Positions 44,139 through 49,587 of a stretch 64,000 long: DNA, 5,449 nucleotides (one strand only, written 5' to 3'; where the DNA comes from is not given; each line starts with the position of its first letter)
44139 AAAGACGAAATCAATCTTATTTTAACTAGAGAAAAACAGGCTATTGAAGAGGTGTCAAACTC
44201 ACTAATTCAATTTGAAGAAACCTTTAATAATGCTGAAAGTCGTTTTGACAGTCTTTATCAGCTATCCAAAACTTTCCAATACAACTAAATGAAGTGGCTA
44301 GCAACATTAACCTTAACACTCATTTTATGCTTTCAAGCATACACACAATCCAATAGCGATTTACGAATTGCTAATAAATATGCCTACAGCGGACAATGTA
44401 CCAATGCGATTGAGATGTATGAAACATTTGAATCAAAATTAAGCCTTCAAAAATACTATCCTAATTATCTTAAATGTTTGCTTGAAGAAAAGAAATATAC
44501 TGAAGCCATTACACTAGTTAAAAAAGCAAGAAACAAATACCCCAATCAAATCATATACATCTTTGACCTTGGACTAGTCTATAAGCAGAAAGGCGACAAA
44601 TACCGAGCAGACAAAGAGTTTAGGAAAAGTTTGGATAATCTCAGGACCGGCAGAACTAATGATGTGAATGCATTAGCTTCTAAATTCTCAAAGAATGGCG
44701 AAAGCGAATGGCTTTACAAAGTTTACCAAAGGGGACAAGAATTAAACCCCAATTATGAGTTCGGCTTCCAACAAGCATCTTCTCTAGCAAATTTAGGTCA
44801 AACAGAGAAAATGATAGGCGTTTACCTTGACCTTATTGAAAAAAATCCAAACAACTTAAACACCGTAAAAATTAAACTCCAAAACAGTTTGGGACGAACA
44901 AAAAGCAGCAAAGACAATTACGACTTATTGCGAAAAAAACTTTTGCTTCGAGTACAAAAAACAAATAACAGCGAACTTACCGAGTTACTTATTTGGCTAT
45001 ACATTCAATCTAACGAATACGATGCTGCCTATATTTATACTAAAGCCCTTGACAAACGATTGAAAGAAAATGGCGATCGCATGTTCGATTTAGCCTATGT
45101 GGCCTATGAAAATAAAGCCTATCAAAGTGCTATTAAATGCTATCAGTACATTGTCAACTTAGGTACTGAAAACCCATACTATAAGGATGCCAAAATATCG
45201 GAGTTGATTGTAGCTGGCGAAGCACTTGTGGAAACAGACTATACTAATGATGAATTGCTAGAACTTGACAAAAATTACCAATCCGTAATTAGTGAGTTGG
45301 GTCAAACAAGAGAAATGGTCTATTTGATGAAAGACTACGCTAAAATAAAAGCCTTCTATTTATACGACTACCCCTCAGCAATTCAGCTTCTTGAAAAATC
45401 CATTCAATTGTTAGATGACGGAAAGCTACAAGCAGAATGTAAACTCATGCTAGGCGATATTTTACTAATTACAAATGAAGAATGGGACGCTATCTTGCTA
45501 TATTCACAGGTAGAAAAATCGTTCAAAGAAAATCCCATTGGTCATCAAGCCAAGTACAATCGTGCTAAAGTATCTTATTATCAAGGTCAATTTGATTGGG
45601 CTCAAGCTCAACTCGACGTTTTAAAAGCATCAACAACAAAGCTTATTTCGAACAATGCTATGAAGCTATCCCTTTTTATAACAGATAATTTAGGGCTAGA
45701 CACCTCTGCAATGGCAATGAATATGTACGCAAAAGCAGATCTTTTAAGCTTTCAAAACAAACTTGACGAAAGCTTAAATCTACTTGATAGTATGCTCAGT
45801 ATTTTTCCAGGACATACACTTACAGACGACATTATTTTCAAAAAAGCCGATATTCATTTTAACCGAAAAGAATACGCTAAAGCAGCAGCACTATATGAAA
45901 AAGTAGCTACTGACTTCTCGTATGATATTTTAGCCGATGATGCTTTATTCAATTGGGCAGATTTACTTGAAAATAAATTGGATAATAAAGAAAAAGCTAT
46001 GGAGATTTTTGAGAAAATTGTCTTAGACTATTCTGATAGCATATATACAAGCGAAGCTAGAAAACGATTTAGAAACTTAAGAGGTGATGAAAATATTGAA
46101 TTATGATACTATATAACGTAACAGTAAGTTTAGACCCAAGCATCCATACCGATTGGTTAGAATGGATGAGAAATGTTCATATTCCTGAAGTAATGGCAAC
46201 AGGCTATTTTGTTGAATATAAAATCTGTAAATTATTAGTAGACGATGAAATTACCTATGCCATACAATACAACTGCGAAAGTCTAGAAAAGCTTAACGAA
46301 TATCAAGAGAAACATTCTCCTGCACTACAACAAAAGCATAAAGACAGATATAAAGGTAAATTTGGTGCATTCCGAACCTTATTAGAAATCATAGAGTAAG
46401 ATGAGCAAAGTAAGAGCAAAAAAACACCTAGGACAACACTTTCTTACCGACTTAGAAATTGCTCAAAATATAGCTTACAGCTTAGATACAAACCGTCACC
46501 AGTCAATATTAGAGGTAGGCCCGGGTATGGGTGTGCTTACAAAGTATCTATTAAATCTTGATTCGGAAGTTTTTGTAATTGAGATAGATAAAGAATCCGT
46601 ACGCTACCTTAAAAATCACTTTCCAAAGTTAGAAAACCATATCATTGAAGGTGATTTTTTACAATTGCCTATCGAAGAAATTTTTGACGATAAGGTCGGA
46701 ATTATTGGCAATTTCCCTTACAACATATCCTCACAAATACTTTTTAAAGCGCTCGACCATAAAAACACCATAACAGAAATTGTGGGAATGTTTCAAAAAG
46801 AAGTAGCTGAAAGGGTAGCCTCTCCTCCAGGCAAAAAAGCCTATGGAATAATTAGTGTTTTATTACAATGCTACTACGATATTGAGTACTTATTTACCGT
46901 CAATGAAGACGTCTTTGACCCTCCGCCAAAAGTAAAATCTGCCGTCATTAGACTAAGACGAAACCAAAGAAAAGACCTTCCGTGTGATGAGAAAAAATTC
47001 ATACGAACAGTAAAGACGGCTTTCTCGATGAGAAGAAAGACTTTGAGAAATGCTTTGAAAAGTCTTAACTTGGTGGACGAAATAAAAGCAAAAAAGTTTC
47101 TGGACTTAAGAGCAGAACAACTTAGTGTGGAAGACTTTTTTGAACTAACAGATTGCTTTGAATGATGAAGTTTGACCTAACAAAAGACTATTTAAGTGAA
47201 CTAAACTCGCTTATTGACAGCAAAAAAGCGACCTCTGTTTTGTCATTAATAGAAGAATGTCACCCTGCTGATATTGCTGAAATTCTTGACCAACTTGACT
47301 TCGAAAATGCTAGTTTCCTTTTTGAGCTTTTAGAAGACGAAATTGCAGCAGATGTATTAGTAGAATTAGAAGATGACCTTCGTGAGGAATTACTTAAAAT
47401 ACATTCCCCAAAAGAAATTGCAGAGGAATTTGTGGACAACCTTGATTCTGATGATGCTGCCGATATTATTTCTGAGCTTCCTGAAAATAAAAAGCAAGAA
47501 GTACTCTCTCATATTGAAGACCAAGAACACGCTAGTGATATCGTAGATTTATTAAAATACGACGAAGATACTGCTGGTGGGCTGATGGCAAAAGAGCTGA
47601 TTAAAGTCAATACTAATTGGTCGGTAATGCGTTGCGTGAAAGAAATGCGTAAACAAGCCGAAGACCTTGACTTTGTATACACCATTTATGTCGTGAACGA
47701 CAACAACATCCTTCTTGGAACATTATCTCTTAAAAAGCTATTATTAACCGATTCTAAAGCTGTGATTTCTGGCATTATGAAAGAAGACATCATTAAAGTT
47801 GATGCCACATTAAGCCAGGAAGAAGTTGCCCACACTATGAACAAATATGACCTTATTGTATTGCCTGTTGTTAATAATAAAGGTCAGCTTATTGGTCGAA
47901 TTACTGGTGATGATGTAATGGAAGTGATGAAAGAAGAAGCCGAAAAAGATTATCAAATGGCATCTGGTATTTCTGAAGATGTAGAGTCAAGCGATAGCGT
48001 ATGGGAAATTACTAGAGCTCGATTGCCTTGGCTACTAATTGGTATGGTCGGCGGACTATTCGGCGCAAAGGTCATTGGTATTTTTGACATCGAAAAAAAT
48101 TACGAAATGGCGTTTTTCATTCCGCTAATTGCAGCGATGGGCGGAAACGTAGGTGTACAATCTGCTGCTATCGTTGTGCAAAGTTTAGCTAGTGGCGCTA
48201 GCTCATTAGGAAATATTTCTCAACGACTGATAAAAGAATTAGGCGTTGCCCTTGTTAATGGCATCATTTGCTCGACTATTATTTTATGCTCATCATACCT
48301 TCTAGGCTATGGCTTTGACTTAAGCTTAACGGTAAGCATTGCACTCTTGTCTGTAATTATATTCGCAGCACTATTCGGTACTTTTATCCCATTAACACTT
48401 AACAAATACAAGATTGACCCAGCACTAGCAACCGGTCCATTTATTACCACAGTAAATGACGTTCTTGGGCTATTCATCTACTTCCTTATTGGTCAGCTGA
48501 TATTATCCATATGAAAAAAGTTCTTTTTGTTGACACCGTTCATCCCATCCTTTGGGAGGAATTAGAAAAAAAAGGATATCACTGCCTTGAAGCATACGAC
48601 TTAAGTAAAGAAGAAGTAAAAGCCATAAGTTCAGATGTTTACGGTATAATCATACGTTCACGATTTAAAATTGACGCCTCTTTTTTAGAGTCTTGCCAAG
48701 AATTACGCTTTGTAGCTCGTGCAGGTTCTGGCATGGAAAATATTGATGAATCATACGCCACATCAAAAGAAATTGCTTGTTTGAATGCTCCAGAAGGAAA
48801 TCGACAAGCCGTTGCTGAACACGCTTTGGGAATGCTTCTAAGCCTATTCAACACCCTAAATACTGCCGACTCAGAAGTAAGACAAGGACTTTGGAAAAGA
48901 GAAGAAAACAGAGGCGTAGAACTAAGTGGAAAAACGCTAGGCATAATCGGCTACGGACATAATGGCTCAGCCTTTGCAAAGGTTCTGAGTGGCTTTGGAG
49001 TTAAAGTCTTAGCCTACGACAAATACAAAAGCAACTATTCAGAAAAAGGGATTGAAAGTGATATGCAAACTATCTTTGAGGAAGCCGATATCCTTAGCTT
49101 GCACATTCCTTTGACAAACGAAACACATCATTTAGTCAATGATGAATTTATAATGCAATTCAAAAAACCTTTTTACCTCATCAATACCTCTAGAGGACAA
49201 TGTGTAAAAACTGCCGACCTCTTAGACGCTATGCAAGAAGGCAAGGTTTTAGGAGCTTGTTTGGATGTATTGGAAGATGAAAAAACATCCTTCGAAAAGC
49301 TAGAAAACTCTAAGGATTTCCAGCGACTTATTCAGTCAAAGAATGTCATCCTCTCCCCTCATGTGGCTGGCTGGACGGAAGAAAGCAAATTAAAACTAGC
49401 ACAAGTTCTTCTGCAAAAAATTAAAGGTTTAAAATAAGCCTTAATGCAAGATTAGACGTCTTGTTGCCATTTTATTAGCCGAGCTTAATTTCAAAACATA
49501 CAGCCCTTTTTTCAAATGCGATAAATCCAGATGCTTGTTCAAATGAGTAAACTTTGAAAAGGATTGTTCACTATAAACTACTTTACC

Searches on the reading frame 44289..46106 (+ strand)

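Call 46: search_protein_families(library=pfam, proteins=[window:44289-46106:+], max_evalue=0.0001)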
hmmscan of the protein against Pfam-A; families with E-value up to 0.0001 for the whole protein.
window:44289-46106:+ (605 aa): 6 families
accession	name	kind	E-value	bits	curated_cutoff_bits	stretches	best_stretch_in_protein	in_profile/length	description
PF13174.12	TPR_6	-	2.5e-12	47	26.3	0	551-584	1-33/33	Tetratricopeptide repeat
PF14559.12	TPR_19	-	2.7e-12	47.3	25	0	489-539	4-51/68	Tetratricopeptide repeat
PF13428.12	TPR_14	-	5.3e-12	45.6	23.5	0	162-190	7-35/44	Tetratricopeptide repeat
PF07719.23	TPR_2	-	1e-10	41.3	27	0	517-539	5-27/34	Tetratricopeptide repeat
PF13432.12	TPR_16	-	2.6e-10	41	32.7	0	237-289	6-58/65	Tetratricopeptide repeat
PF13424.12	TPR_12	-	3.2e-09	37.3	30.1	0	479-539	5-71/77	Tetratricopeptide repeat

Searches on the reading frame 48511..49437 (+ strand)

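Call 46: search_protein_families(library=pfam, proteins=[window:48511-49437:+], max_evalue=0.0001)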
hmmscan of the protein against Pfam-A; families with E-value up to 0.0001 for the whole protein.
window:48511-49437:+ (308 aa): 3 families
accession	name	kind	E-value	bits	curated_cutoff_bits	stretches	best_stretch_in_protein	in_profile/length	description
PF02826.25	2-Hacid_dh_C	-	9.6e-51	172.1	25.1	1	106-286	1-178/178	D-isomer specific 2-hydroxyacid dehydrogenase, NAD binding domain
PF00389.36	2-Hacid_dh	-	7.2e-21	74.7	24.6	1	4-305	1-121/134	D-isomer specific 2-hydroxyacid dehydrogenase, catalytic domain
PF07991.19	KARI_N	-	9.8e-05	22.4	20.6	0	138-202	2-71/165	Acetohydroxy acid isomeroreductase, NADPH-binding domain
